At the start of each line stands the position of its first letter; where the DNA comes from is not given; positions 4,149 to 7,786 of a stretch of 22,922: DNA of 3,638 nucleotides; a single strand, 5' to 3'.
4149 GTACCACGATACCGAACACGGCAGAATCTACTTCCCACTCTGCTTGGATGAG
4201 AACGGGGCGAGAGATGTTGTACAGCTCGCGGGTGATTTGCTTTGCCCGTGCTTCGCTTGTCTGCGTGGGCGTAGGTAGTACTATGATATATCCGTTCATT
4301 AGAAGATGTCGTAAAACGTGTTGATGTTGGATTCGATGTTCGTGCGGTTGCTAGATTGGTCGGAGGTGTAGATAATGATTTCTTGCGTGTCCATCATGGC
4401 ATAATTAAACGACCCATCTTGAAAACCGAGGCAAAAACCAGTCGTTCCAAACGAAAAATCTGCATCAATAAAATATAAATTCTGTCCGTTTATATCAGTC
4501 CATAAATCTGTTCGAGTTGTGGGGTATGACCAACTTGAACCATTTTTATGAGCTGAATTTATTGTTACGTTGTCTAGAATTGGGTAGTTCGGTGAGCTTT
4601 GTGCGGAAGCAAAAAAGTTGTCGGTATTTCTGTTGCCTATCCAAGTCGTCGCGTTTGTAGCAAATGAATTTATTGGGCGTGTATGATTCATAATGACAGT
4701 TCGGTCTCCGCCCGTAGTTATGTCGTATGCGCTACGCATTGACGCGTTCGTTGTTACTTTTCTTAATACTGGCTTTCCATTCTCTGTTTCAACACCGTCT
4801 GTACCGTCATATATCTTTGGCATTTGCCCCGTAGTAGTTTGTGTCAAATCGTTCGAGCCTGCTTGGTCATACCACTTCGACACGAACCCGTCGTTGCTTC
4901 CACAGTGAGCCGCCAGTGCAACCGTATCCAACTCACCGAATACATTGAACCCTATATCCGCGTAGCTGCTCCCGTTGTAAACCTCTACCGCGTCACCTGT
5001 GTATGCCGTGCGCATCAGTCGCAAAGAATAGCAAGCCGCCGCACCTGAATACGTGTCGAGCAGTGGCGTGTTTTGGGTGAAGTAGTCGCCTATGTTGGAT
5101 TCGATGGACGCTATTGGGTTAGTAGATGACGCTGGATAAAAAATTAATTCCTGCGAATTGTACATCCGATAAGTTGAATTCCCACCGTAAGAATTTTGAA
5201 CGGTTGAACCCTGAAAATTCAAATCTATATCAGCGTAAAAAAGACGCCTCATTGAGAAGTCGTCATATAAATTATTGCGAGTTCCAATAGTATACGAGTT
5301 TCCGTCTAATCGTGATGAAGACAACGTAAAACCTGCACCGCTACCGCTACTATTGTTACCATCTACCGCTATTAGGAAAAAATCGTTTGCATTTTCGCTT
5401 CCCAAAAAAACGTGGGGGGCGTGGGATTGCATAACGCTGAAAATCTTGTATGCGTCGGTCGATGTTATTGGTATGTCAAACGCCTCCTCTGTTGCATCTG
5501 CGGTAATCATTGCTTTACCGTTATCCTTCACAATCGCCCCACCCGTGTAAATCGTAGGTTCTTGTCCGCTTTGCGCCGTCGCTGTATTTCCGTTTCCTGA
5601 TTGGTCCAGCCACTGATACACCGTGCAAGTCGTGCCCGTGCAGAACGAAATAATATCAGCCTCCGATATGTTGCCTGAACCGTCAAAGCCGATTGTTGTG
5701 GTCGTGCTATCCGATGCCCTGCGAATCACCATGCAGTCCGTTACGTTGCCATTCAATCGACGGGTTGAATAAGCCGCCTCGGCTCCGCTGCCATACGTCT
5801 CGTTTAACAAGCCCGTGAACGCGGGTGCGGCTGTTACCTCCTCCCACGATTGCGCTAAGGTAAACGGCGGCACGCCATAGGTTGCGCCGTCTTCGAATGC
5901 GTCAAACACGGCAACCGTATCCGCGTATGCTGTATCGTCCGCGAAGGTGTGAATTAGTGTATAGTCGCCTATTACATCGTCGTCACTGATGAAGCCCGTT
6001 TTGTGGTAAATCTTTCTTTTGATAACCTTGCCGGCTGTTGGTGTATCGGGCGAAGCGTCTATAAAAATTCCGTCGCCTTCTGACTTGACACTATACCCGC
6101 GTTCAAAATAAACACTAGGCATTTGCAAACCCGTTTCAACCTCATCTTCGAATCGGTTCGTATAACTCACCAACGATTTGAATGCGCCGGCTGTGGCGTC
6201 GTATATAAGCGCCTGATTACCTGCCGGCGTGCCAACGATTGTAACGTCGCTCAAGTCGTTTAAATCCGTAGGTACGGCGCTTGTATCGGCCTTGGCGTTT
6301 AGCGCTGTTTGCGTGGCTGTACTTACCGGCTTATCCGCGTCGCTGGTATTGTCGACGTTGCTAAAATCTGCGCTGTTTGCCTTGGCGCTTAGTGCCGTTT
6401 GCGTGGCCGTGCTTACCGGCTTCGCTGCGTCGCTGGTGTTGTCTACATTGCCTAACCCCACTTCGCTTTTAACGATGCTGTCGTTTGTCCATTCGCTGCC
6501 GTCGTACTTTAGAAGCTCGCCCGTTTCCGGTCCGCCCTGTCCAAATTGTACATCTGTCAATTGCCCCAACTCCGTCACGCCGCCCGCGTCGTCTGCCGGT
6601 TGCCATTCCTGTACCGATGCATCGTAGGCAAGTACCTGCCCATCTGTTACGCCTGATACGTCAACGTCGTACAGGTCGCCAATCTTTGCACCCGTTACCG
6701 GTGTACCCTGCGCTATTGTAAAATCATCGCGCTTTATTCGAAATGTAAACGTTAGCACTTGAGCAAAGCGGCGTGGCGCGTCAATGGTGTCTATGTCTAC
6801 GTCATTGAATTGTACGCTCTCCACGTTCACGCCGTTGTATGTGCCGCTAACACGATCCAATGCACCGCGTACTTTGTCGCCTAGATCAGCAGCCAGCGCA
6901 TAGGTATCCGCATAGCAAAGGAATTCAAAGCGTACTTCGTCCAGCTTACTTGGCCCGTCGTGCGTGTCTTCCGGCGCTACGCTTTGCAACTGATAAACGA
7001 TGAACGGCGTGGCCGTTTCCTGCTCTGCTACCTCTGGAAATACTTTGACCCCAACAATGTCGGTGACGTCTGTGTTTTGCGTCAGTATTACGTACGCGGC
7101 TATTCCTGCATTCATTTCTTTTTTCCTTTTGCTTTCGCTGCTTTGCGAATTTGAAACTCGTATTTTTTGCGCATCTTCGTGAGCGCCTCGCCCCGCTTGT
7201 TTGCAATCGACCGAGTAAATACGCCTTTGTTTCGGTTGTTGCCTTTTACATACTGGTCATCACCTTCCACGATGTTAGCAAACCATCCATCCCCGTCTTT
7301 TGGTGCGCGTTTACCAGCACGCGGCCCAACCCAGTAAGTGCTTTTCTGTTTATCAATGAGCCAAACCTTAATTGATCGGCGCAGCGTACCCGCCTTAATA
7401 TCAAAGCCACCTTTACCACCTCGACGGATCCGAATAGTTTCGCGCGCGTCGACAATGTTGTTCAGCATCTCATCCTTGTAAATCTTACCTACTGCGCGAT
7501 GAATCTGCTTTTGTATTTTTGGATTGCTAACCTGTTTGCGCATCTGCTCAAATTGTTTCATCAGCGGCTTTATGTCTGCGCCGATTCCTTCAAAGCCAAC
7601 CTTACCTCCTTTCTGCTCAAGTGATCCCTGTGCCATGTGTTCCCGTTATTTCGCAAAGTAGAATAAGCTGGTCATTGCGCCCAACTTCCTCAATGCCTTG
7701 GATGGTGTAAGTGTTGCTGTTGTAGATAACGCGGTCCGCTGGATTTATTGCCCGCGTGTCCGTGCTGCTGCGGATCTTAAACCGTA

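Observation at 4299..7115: Tail-terminator-like domain fused to an 800-aa fibre/lectin-like extension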

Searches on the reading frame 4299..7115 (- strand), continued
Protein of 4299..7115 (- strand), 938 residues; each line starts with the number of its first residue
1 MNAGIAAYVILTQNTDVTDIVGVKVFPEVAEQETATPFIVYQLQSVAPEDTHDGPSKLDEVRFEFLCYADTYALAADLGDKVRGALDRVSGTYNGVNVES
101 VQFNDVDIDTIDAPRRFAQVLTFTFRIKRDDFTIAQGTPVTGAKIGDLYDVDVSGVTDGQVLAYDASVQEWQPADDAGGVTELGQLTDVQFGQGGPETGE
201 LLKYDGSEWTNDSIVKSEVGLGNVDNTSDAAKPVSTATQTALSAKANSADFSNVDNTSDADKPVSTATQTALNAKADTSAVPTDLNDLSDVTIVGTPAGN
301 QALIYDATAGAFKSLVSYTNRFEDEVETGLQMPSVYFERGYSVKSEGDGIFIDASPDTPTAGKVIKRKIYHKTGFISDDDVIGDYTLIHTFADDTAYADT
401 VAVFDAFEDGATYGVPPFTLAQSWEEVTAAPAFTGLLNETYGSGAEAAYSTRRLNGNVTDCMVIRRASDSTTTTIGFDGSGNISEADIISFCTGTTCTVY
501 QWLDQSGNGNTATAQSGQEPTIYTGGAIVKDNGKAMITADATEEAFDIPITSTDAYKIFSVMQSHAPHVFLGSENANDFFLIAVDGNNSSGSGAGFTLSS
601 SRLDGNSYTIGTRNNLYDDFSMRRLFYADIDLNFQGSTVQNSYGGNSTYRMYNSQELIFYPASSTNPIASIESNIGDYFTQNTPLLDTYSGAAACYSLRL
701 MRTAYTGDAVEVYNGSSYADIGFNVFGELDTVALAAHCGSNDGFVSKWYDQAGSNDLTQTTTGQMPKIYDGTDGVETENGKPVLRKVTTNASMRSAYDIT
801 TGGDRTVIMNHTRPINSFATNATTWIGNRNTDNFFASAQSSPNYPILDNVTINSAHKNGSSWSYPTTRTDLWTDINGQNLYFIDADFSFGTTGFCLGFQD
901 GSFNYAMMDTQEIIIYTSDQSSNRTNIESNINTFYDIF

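Call 46: fold_search(model_id=the predicted structure, library=pdb)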
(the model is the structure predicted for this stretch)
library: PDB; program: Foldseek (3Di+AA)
matches with E <= 10: 958; with E <= 0.001: 22
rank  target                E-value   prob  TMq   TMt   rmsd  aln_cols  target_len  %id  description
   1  6sxt_A                3.0e-08  1.00  0.18  0.32  19.5       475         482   16  GH54 a-l-arabinofuranosidase soaked with aziridine inhibitor (released 2020-02-26)
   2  1wd3_A                2.9e-07  1.00  0.17  0.31  19.4       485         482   14  Crystal structure of arabinofuranosidase (released 2004-09-14)
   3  6sxr_A                4.0e-07  1.00  0.17  0.31  19.6       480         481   15  E221Q mutant of GH54 a-l-arabinofuranosidase soaked with 4-nitrophenyl a-l-arabinofuranoside (released 2020-02-26)
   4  2d43_A                1.0e-06  1.00  0.17  0.31  19.4       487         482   15  Crystal structure of arabinofuranosidase complexed with arabinotriose (released 2006-09-19)
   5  6sxs_AAA              1.4e-06  1.00  0.17  0.31  19.7       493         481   14  GH54 a-l-arabinofuranosidase soaked with cyclic sulfate inhibitor (released 2020-02-26)
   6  6tba_4A               6.0e-05  1.00  0.12  0.73   3.6       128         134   17  Virion of native gene transfer agent (GTA) particle (released 2020-07-22)
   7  9khy_1                7.8e-05  1.00  0.12  0.55   4.0       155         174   10  Terminator and trunk structure of Escherichia phage Mu (released 2025-02-12)
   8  8bcu_A                1.1e-04  1.00  0.12  0.59   4.3       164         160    9  Cryo-EM structure of the proximal end of bacteriophage T5 tail, after interaction with its receptor : p142 tail termin (released 2023-11-01)
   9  8bcp_A                1.2e-04  1.00  0.13  0.63   3.9       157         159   11  Cryo-EM structure of the proximal end of bacteriophage T5 tail : p142 tail terminator protein hexamer and pb6 tail tub (released 2023-11-01)
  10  6u5f_A                1.3e-04  1.00  0.13  0.59   5.6       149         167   11  CryoEM Structure of Pyocin R2 - precontracted - collar (released 2020-04-15)
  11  9lbn_K                1.4e-04  1.00  0.10  0.72   3.5       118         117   11  The composite cryo-EM structure of the head-to-tail connector and head-proximal tail components of bacteriophage phiXa (released 2025-05-07)
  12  4acv_B                1.7e-04  1.00  0.11  0.63   4.5       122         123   14  Listeria monocytogenes Antigen B (released 2013-01-09)
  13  6u5j_A                1.9e-04  1.00  0.12  0.54   6.8       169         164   11  CryoEM Structure of Pyocin R2 - postcontracted - collar (released 2020-04-15)
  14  9j1j_A                2.3e-04  1.00  0.10  0.58   4.8       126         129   14  Cap region of monocin (released 2025-01-08)
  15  2gjv_A                2.3e-04  1.00  0.10  0.53   5.3       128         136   11  Crystal Structure of a Protein of Unknown Function from Salmonella typhimurium (released 2006-04-11)
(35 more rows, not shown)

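Call 52: fold_search(model_id=the predicted structure, library=viral)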
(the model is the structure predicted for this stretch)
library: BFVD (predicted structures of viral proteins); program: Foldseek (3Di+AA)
matches with E <= 10: 628; with E <= 0.001: 157
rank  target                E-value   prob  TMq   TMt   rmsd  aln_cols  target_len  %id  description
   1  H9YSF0                2.1e-12  1.00  0.19  0.45  16.8       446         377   16  (no name in the UniProt tables at hand)
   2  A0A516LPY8            5.4e-12  1.00  0.18  0.51  11.4       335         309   21  (no name in the UniProt tables at hand)
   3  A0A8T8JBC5            5.5e-10  1.00  0.21  0.42   7.5       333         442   19  (no name in the UniProt tables at hand)
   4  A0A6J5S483            2.4e-09  1.00  0.13  0.84   2.1       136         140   18  Tail completion protein [uncultured Caudovirales phage]
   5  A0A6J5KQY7            3.8e-09  1.00  0.13  0.88   2.0       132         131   24  Tail completion protein [uncultured Caudovirales phage]
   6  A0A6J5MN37            3.8e-09  1.00  0.13  0.83   2.5       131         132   21  Tail completion protein [uncultured Caudovirales phage]
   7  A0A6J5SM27            5.0e-09  1.00  0.12  0.76   4.6       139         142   23  Tail completion protein [uncultured Caudovirales phage]
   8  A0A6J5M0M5            1.6e-08  1.00  0.13  0.87   2.3       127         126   20  Tail completion protein [uncultured Caudovirales phage]
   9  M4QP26                5.6e-08  1.00  0.13  0.80   2.8       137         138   20  (no name in the UniProt tables at hand)
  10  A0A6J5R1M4            1.9e-07  1.00  0.11  0.66   4.8       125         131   20  Uncharacterized protein [uncultured Caudovirales phage]
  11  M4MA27                2.4e-07  1.00  0.12  0.79   3.1       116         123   19  (no name in the UniProt tables at hand)
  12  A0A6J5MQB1            2.4e-07  1.00  0.11  0.16  35.0       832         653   10  Uncharacterized protein [uncultured Caudovirales phage]
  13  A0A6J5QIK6            2.8e-07  1.00  0.11  0.68   3.8       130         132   21  Tail completion protein [uncultured Caudovirales phage]
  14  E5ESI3                4.9e-07  1.00  0.18  0.15  11.5       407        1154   15  (no name in the UniProt tables at hand)
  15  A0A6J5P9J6            6.4e-07  1.00  0.13  0.74   3.7       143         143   19  Uncharacterized protein [uncultured Caudovirales phage]
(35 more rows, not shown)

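Call 55: find_related_loci(query=A1, collection=genome_contigs, flank=10000)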
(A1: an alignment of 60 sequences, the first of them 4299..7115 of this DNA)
Query A1 (938 aa) in genome_contigs; peptide patterns used: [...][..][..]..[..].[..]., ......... (x = any residue, [..] = any of these).
114 stretches matched a pattern; 2 encode a relative of the query (tblastn E <= 1e-3); 2 distinct loci.
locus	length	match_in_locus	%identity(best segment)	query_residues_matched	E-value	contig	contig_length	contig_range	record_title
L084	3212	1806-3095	34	1-407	2e-49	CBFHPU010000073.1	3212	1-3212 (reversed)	MAG: Pontimonas sp. isolate AGTU_5_bin_30_permissive genome assembly, contig: AGTU_5_bin_30_permissive_c85, whole genome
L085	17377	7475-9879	39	1-938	5e-39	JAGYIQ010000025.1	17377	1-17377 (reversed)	MAG: Pirellulaceae bacterium isolate M30B19 25, whole genome shotgun sequence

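Call 73: search_protein_families(library=ncbifam, proteins=[window:4299-7115:-, P0077], max_evalue=0.01)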
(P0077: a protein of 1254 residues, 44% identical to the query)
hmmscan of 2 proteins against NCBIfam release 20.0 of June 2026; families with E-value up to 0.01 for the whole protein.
window:4299-7115:- (938 aa): 0 families

P0077 (1254 aa): 0 families

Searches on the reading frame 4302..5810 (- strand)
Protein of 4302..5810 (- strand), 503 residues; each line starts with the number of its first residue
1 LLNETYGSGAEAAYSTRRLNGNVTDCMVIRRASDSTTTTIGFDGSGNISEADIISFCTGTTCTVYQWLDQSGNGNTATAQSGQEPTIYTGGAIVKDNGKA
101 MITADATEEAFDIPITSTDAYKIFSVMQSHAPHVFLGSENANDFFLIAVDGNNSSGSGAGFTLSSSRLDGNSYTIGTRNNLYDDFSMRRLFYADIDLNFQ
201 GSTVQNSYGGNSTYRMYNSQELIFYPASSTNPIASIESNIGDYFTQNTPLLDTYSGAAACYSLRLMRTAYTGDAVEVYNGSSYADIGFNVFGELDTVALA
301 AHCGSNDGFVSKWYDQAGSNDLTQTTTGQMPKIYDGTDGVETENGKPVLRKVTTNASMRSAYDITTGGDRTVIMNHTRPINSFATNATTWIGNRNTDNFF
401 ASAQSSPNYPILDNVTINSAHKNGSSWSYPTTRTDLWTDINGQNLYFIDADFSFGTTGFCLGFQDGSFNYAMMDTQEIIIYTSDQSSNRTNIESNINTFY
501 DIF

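Call 79: search_solved_structures(query=window:4302-5810:-, max_evalue=10, show_alignments=2)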
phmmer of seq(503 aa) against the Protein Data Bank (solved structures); distinct sequences matched with E-value up to 10: 3.
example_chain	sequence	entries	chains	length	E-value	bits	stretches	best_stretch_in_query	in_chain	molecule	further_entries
4jct_A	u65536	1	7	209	0.75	11.8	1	395-431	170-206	ATP-dependent Clp protease proteolytic subunit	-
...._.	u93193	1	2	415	1.7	10.6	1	167-227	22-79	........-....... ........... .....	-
5xw4_A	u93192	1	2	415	1.7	10.6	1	167-227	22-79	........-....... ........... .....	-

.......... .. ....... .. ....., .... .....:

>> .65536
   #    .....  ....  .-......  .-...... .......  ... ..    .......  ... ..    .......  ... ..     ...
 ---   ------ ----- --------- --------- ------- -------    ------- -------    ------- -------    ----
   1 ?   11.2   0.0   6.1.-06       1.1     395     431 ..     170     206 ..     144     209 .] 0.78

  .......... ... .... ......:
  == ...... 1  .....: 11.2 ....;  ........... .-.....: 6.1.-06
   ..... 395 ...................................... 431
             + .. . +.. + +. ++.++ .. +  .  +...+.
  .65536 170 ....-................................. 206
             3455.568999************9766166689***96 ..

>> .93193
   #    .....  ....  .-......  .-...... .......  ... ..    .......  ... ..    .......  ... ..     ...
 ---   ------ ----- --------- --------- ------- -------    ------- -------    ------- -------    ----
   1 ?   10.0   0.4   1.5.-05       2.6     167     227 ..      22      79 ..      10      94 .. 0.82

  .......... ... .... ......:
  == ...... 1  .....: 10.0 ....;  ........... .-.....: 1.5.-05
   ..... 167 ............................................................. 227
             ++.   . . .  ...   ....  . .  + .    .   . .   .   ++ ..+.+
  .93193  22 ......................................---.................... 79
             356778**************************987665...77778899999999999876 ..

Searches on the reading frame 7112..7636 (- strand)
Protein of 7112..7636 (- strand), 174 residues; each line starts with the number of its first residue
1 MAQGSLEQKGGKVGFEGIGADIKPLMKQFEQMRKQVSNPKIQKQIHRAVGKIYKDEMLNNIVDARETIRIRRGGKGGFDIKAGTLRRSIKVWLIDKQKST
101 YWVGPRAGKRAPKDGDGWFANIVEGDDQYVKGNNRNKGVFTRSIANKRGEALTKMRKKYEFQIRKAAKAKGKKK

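Call 4: search_protein_families(library=pfam, proteins=[window:7112-7636:-], max_evalue=0.1)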
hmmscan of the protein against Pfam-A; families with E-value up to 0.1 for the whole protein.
window:7112-7636:- (174 aa): 1 family
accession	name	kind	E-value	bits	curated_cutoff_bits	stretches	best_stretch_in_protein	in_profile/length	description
PF04883.17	HK97-gp10_like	-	0.015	16.7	21.4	1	25-106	3-68/78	Bacteriophage HK97-gp10, putative tail-component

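Call 5: search_protein_families(library=phrogs, proteins=[window:7112-7636:-], max_evalue=0.01)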
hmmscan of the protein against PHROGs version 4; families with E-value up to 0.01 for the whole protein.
window:7112-7636:- (174 aa): 0 families

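Call 73: search_protein_families(library=ncbifam, proteins=[window:7112-7636:-], max_evalue=0.01)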
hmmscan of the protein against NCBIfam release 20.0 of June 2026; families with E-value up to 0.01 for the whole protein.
window:7112-7636:- (174 aa): 0 families
